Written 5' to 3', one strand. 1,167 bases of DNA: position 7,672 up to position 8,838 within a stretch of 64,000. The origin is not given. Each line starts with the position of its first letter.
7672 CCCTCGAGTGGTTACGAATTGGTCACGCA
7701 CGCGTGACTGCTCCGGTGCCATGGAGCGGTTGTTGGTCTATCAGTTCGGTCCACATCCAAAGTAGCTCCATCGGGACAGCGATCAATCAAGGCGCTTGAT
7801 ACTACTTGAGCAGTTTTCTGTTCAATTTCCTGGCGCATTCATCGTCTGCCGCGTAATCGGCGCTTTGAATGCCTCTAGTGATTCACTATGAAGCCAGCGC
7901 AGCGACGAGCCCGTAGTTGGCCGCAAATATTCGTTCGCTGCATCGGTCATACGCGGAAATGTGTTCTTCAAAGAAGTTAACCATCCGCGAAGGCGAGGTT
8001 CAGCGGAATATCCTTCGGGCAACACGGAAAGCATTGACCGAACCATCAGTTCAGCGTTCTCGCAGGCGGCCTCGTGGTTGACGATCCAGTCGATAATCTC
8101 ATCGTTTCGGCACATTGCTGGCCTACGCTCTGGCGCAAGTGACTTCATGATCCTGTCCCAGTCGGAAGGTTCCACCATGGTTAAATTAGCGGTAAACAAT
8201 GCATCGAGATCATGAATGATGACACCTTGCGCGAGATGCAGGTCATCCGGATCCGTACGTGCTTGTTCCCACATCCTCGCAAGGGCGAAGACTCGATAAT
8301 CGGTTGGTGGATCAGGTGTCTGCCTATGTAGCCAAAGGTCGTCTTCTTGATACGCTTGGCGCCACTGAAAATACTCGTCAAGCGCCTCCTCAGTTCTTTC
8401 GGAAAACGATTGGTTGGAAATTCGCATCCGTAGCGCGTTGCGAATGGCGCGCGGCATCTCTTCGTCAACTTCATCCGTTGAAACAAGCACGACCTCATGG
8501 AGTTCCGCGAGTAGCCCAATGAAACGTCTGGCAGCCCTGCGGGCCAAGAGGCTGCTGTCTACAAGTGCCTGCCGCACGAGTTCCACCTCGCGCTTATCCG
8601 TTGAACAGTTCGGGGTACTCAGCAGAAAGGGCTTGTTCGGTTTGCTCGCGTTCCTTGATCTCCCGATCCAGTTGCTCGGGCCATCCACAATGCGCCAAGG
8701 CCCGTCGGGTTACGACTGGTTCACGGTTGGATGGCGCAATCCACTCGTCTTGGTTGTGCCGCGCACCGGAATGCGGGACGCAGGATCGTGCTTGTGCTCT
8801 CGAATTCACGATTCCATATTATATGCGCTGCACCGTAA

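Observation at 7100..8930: Integrase-less low-GC islet at tRNA-Ser encoding a HEPN-motif protein and an unassignable 288-aa partner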

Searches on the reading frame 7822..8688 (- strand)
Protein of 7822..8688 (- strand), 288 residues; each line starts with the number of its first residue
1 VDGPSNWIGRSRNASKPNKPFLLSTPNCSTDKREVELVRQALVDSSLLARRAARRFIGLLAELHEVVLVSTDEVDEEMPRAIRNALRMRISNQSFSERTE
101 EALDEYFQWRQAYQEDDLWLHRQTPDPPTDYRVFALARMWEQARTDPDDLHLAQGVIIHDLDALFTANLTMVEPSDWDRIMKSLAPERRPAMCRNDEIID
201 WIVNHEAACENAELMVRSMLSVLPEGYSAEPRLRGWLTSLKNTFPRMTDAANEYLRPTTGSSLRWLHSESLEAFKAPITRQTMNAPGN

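Call 5: search_protein_families(library=pfam, proteins=[window:7822-8688:-], max_evalue=10)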
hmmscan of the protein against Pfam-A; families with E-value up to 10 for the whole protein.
window:7822-8688:- (288 aa): 1 family
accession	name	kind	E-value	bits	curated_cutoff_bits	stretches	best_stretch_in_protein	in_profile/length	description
PF18578.6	Raf1_N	-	0.15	13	26.8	1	76-118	38-79/106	Rubisco accumulation factor 1 alpha helical domain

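Call 6: search_protein_families(library=padloc, proteins=[window:7822-8688:-], max_evalue=10)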
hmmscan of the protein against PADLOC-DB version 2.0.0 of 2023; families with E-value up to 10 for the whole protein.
window:7822-8688:- (288 aa): 0 families

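Call 8: find_homologous_proteins(query=window:7822-8688:-, max_evalue=0.001)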
Query window:7822-8688:- (288 aa): 8 proteins with E <= 0.001 among 2032 candidates.
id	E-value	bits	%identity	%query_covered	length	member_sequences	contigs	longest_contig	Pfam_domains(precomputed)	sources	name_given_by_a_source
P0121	1.8e-163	561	100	87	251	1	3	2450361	-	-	-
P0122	1.6e-139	482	84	87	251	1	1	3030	-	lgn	-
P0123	3.0e-133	462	83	86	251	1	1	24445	-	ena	-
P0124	4.3e-131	454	80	87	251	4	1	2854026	-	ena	-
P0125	7.2e-115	401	71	86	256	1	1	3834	-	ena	-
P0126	4.0e-108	379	67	86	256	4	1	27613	-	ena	-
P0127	3.7e-102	360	63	86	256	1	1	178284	-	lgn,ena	-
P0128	1.3e-63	233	62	60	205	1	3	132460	-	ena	-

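Call 10: find_encoding_contigs(protein=P0124, flank=6000, max_places=3)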
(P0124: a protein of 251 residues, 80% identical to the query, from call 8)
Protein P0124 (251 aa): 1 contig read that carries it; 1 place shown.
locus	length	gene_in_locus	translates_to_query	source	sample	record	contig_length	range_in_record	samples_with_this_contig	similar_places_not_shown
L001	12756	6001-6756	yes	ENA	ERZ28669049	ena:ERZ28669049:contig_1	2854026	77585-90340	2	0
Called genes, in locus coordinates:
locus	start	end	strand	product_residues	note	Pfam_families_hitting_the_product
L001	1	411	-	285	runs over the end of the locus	PF01695:IstB_IS21, PF00308:Bac_DnaA (weak), PF20720:nSTAND3 (faint), PF07728:AAA_5 (weak)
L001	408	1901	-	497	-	PF22483:Mu-transpos_C_2 (weak)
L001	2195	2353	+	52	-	PF01844:HNH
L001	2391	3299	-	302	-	PF13365:Trypsin_2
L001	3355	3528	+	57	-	-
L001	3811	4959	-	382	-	-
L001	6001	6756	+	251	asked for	-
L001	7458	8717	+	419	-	PF00872:Transposase_mut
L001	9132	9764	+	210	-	PF12281:NTP_transf_8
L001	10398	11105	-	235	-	PF01909:NTP_transf_2, PF18765:Polbeta (weak)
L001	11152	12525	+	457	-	PF00023:Ank (faint), PF13606:Ank_3 (faint), PF13857:Ank_5 (faint), PF12796:Ank_2, PF13637:Ank_4 (weak)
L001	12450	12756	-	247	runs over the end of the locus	-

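Call 11: find_encoding_contigs(protein=P0127, flank=6000, max_places=3)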
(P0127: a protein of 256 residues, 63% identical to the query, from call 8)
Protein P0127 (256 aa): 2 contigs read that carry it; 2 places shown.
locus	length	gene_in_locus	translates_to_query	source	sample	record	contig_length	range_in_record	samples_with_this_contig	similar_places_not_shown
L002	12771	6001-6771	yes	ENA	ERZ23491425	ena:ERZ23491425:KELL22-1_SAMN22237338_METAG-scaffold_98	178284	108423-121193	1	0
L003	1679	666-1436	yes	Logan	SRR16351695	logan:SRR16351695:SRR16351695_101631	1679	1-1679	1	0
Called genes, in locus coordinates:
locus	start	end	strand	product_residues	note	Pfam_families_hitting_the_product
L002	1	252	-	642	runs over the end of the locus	PF06480:FtsH_ext, PF06068:TIP49 (faint), PF00004:AAA, PF07728:AAA_5 (weak), PF17862:AAA_lid_3, PF01434:Peptidase_M41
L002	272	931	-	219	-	PF00578:AhpC-TSA, PF08534:Redoxin, PF10417:1-cysPrx_C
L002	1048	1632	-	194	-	PF01728:FtsJ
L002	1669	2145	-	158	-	PF03449:GreA_GreB_N, PF01272:GreA_GreB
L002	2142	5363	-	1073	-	PF25596:CPSase_L_D1, PF02786:CPSase_L_D2, PF02787:CPSase_L_D3, PF25596:CPSase_L_D1, PF02655:ATP-grasp_3 (weak), PF02222:ATP-grasp, PF02786:CPSase_L_D2, PF02142:MGS, +4 more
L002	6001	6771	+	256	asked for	-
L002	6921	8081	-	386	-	PF00988:CPSase_sm_chain, PF00117:GATase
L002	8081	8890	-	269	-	PF01113:DapB_N, PF01118:Semialdhyde_dh (weak), PF05173:DapB_C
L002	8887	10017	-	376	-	PF00226:DnaJ, PF01556:DnaJ_C, PF00684:DnaJ_CXXCXGXG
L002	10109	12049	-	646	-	PF00012:HSP70, PF06723:MreB_Mbl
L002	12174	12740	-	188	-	PF01025:GrpE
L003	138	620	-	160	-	-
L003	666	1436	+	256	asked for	-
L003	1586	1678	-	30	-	?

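Call 12: find_encoding_contigs(protein=P0126, flank=6000, max_places=3)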
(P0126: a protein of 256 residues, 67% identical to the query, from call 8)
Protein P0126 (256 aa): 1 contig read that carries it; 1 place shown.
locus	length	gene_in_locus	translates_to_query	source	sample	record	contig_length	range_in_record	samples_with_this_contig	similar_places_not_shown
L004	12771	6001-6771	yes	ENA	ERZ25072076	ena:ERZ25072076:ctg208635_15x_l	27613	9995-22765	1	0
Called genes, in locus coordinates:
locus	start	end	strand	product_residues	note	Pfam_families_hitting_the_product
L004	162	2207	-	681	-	PF13004:BACON (weak), PF17820:PDZ_6 (weak), PF03572:Peptidase_S41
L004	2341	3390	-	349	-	PF01209:Ubie_methyltran, PF08241:Methyltransf_11, PF08242:Methyltransf_12, PF13649:Methyltransf_25, PF13847:Methyltransf_31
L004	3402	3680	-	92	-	-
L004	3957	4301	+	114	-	-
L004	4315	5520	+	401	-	PF13489:Methyltransf_23, PF01209:Ubie_methyltran, PF05175:MTS (faint), PF13847:Methyltransf_31, PF08241:Methyltransf_11, PF08242:Methyltransf_12, PF13649:Methyltransf_25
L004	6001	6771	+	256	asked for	-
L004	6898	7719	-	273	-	PF12762:DDE_Tnp_IS1595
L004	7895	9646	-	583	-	-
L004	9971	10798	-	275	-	PF16331:TolA_bind_tri (weak), PF13174:TPR_6 (faint), PF13428:TPR_14 (faint), PF07719:TPR_2 (faint), PF13432:TPR_16, PF14559:TPR_19 (faint), PF13424:TPR_12 (weak)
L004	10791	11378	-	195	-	PF00691:OmpA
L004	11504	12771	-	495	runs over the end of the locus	PF04052:TolB_N, PF10647:Gmad1 (faint), PF23414:Beta-prop_EML_2 (weak), PF26550:Tricorn_2nd, PF26549:Tricorn_N, PF07676:PD40, PF26549:Tricorn_N, PF07676:PD40 (weak), +1 more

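Call 13: find_encoding_contigs(protein=P0128, flank=6000, max_places=3)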
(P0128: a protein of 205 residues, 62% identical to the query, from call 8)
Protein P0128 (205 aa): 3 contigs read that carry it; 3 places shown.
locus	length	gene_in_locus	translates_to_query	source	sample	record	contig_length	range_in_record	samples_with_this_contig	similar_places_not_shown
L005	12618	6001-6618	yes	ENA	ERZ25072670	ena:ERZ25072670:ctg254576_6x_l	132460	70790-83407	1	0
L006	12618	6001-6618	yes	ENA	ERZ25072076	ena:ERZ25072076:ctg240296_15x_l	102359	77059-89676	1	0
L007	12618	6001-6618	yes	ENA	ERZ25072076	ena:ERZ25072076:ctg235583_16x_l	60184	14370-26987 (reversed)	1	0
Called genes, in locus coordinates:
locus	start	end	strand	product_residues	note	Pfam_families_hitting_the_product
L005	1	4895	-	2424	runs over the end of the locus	PF03160:Calx-beta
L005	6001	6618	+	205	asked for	-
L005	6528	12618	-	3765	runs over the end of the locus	-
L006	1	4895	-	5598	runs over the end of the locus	-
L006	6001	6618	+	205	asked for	-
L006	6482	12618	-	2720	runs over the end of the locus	-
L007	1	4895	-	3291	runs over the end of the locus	PF13115:YtkA (faint), PF03160:Calx-beta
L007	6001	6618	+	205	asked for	-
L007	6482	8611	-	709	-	-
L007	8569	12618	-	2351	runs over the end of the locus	-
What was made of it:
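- ORF C/B relatives lie alone between carB and carA (L002), next to IS genes (L001, L004) and elsewhere (calls 10-13).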

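Call 14: find_encoding_contigs(protein=P0123, flank=6000, max_places=3)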
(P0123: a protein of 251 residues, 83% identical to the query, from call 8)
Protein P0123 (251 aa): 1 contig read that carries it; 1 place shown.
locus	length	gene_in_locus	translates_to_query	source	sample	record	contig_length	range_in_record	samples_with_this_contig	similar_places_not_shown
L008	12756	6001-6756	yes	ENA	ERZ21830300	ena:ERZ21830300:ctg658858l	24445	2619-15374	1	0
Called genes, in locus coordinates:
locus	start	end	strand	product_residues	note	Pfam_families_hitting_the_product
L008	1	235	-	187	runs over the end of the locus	-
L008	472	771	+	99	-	-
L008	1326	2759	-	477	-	-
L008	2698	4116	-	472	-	-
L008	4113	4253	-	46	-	-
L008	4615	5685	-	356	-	-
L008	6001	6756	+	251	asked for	-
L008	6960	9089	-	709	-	PF00005:ABC_tran, PF13304:AAA_21 (weak), PF12679:ABC2_membrane_2, PF12698:ABC2_membrane_3, PF01061:ABC2_membrane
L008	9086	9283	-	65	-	-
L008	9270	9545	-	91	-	-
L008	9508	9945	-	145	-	-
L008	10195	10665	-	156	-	PF00383:dCMP_cyt_deam_1, PF14437:MafB19-deam, PF14439:Bd3614-deam (weak)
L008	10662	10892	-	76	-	PF00958:GMP_synt_C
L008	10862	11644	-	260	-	PF02540:NAD_synthase (weak)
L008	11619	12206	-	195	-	PF00117:GATase, PF07722:Peptidase_C26 (weak)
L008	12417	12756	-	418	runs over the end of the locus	PF00478:IMPDH, PF00571:CBS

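Call 32: search_protein_families(library=pfam, proteins=[window:7822-8577:-], max_evalue=10)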
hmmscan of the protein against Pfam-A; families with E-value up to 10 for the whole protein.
window:7822-8577:- (251 aa): 1 family
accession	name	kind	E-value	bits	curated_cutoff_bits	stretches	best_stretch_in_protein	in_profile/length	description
PF18578.6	Raf1_N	-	0.12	13.3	26.8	1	39-81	38-79/106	Rubisco accumulation factor 1 alpha helical domain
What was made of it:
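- On PIN domain, PIN_3 (PF13470) (ORF B): The window's own protein gives no hit (calls 5, 32).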

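Call 33: search_protein_families(library=ncbifam, proteins=[window:7822-8577:-], max_evalue=10)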
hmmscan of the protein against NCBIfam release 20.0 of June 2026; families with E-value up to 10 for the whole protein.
window:7822-8577:- (251 aa): 1 family
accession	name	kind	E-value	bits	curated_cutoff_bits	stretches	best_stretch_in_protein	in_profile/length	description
TIGR03924.1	T7SS_EccC_a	equivalog_domain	0.049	12.4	509.15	1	74-133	96-155/673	type VII secretion protein EccCa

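Call 38: predict_structure(alignment_id=A3)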
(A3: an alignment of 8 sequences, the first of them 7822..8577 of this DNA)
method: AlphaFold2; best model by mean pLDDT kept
length: 251 residues; sequences in the alignment: 8
mean_pLDDT: 42.2   pTM: 0.40
mean pLDDT of the five models: 42.2, 37.6, 37.3, 35.5, 35.4
residues with pLDDT >= 90: 0; 70-90: 0; 50-70: 61; < 50: 190
segments of 3 or more residues with pLDDT < 50: 1-13, 25-113, 126-144, 146-167, 217-251
pLDDT, mean of each block of 10 residues (from residue 1): 36 50 47 31 34 39 44 42 27 33 40 50 48 39 44 39 47 56 55 57 52 49 38 32 28 27
secondary structure, 60 per line:
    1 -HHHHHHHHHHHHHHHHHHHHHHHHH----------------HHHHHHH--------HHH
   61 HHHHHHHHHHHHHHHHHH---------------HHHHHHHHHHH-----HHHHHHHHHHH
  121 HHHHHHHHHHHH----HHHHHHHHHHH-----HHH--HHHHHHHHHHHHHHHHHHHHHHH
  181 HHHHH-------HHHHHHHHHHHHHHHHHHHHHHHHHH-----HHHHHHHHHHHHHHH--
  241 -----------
elements in order: H2-26 H43-49 H58-78 H94-104 H110-132 H137-147 H158-185 H193-218 H224-238
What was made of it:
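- On PIN domain, PIN_3 (PF13470) (ORF B): The AF2 model built from 8 sequences has pLDDT 42 and is unusable (call 38).
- The AF2 model was unusable (pLDDT 42, call 38), so the alpha/beta PIN fold is unverified.
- Tried and rejected: The AF2 run with 8 sequences failed (pLDDT 42, call 38).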

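Call 39: search_protein_representatives(alignment_id=A3)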
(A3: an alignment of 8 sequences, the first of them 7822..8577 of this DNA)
Query: 8 sequences, 256 profile positions. Proteins with E-value up to 0.001 (for the whole library): 30; up to 1e-10: 23; up to 1e-30: 8. The best 30 are listed.
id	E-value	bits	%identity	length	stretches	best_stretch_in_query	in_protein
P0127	3.0e-143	491.9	-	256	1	1-255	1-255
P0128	7.7e-79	280.9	-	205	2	147-248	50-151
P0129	1.2e-59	217.9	-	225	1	31-251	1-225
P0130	1.1e-58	214.8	-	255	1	2-248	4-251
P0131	7.8e-43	162.9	-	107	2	163-224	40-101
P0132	4.1e-32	127.8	-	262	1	2-248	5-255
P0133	4.4e-32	127.7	-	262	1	2-247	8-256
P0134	9.8e-32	126.5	-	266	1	1-244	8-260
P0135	1.1e-30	123.1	-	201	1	1-174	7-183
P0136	1.3e-30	122.8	-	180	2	2-116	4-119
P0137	3.6e-30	121.4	-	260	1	2-251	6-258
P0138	1.8e-29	119.1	-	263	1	2-249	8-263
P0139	2.3e-28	115.5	-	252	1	1-225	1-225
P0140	1.9e-27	112.5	-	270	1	2-249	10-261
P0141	6.7e-25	104.1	-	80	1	1-71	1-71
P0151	2.8e-08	49.7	-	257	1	4-233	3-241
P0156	7.6e-04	35.1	-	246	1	3-211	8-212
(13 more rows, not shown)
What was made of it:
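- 7822..8577 (-): ORF B, 251 aa (GTG start at 8577, not 8688): PIN_3-like nuclease domain plus a C-terminal helical domain; candidate toxin. Homologs are 251-270 aa (calls 8, 39).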

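Call 42: search_solved_structures(query=A4, max_evalue=10, show_alignments=3)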
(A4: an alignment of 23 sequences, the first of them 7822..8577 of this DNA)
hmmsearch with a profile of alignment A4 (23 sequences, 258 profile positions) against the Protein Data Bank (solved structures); distinct sequences matched with E-value up to 10: 3.
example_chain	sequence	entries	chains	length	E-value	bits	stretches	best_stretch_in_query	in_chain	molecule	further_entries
2gbz_A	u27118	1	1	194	0.14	15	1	65-109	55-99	Oligoribonuclease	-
3ogh_B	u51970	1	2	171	0.24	14.2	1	160-222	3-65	Protein yciE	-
8j2y_A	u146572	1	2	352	0.7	12.6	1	86-134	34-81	GGDEF domain-containing protein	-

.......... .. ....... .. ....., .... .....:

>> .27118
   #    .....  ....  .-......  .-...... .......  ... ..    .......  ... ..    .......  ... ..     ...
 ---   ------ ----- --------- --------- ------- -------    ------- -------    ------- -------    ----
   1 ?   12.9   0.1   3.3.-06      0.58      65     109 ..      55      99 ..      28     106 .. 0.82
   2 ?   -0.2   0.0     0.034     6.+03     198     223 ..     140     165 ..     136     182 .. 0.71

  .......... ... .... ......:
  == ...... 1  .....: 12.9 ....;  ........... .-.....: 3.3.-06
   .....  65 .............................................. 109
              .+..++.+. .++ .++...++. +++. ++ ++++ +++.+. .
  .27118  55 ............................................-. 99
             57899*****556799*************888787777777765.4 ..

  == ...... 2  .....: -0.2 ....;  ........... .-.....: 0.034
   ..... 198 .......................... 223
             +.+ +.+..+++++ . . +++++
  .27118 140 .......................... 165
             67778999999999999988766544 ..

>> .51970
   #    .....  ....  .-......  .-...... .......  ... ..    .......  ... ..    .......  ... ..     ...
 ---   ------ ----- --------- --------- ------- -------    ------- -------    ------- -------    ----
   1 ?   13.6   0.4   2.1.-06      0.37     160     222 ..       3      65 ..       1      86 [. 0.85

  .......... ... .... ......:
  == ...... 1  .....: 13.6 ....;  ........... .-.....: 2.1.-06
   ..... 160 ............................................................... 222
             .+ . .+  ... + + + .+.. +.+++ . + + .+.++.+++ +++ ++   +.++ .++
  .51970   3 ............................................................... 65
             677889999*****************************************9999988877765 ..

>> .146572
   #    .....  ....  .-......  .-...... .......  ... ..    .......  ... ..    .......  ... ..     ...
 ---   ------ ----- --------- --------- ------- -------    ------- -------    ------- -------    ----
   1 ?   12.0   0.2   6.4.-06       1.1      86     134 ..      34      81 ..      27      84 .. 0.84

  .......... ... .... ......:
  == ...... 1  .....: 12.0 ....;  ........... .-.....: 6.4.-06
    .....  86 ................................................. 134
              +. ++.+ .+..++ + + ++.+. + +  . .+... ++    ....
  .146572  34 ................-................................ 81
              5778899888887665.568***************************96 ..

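Call 43: search_protein_families(library=pfam, alignment_id=A4, max_evalue=5)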
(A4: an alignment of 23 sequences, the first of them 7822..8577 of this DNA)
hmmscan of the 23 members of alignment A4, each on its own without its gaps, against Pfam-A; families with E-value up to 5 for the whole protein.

A. member 1, window:7822-8577:- (251 aa): 1 family
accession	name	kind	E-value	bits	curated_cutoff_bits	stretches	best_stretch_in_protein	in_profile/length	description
PF18578.6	Raf1_N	-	0.12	13.3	26.8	1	39-81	38-79/106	Rubisco accumulation factor 1 alpha helical domain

B. families by the number of members that match (of 23 scanned): 11 families
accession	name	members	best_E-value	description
PF13470.12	PIN_3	9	1.1e-05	PIN domain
PF03682.18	UPF0158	2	0.044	Uncharacterised protein family (UPF0158)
PF13481.12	AAA_25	2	0.14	AAA domain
PF10965.13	DUF2767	1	0.016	Protein of unknown function (DUF2767)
PF13518.12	HTH_28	1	0.02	Helix-turn-helix domain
PF24109.1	DUF7384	1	0.023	Family of unknown function (DUF7384)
PF23485.1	YBR230W-A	1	0.059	YBR230W-A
PF01527.26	HTH_Tnp_1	1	0.073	Transposase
PF22292.1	DUF6965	1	0.11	Domain of unknown function (DUF6965)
PF18578.6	Raf1_N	1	0.12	Rubisco accumulation factor 1 alpha helical domain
PF10649.15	DUF2478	1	0.16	Protein of unknown function (DUF2478)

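Call 44: search_protein_families(library=pfam, proteins=[P0132, P0133, P0134, P0137, P0138, P0139, P0140, P0151, P0156, P0135], max_evalue=1)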
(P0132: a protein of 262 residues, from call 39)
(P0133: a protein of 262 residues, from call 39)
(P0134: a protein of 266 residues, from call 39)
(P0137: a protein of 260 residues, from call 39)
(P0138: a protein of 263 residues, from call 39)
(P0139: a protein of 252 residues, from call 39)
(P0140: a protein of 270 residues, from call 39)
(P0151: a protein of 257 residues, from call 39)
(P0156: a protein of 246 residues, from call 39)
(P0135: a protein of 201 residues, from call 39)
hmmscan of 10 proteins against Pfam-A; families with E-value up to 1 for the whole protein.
P0132 (262 aa): 0 families

P0133 (262 aa): 0 families

P0134 (266 aa): 2 families
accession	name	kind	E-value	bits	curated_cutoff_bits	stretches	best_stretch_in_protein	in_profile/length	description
PF13470.12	PIN_3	-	1.7e-05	26.1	27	1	20-149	17-115/115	PIN domain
PF13518.12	HTH_28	-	0.02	15.4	25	0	63-95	11-43/52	Helix-turn-helix domain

P0137 (260 aa): 1 family
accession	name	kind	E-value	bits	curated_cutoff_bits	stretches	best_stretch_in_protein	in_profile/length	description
PF13470.12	PIN_3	-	0.0006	21.1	27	1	9-138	9-113/115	PIN domain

P0138 (263 aa): 0 families

P0139 (252 aa): 0 families

P0140 (270 aa): 1 family
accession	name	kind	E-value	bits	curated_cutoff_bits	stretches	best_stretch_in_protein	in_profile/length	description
PF13470.12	PIN_3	-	0.09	14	27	1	75-144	74-114/115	PIN domain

P0151 (257 aa): 2 families
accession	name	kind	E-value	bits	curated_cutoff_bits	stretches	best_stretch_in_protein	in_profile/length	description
PF13470.12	PIN_3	-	1.1e-05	26.7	27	1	7-133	6-113/115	PIN domain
PF10649.15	DUF2478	-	0.16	11.9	22.3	1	118-165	86-133/159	Protein of unknown function (DUF2478)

P0156 (246 aa): 1 family
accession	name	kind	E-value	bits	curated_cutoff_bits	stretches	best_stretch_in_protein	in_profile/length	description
PF24109.1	DUF7384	-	0.023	15.2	27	1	10-56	13-59/153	Family of unknown function (DUF7384)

P0135 (201 aa): 1 family
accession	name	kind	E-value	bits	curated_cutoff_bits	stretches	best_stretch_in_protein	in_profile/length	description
PF13470.12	PIN_3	-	0.0021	19.3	27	1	18-142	17-115/115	PIN domain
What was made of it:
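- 7822..8577 (-): 9 of 23 family members hit Pfam PIN_3, best 26.7 bits against a cut-off of 27, covering profile positions 6-113 of 115 (calls 43, 44).
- On PIN domain, PIN_3 (PF13470) (ORF B): The best scores are 26.7 and 26.1 bits against a cut-off of 27, covering profile positions 6-113 and 17-115 of 115 (calls 43, 44).
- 9 of 23 members hit PF13470 almost end to end, with best E-values of 1.1e-5 and 1.7e-5 (calls 43, 44). The window's own ORF B does not reach any Pfam hit; only relatives do, and just under the curated cut-off (calls 5, 32, 44).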

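Call 50: find_encoding_contigs(protein=P0134, flank=3000, max_places=3)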
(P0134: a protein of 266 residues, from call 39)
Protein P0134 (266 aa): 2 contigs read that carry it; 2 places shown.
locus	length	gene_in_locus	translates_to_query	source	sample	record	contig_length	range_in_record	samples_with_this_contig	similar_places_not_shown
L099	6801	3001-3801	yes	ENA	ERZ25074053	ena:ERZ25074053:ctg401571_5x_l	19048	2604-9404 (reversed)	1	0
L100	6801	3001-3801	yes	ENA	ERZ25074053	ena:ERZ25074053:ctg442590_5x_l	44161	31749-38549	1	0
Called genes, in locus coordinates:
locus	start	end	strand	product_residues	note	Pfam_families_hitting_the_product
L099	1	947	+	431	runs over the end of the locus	-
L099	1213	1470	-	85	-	PF06769:YoeB_toxin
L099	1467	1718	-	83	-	PF02604:PhdYeFM_antitox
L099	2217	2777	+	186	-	PF13606:Ank_3 (faint), PF12796:Ank_2, PF13857:Ank_5, PF00023:Ank, PF13637:Ank_4, PF00023:Ank (weak)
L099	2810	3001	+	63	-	-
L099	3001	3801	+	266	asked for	PF13470:PIN_3 (faint)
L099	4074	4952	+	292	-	PF12796:Ank_2, PF13637:Ank_4 (weak), PF13857:Ank_5, PF00023:Ank (weak), PF13637:Ank_4 (weak), PF13857:Ank_5, PF12796:Ank_2, PF00023:Ank (weak), +1 more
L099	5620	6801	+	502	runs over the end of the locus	PF13175:AAA_15, PF13304:AAA_21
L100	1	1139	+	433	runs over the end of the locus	PF01637:ATPase_2, PF13401:AAA_22 (faint)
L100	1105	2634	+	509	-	PF24389:ORC-CDC6-like (weak), PF13191:AAA_16 (weak), PF05729:NACHT (faint)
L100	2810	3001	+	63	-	-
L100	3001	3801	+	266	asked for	PF13470:PIN_3 (faint)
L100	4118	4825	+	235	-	-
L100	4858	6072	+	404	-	-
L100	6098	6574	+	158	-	PF08238:Sel1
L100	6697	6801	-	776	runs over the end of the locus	PF13589:HATPase_c_3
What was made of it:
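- Relatives lie near NACHT/STAND-like ATPases, a YoeB/Phd pair and IS elements (calls 10, 50).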
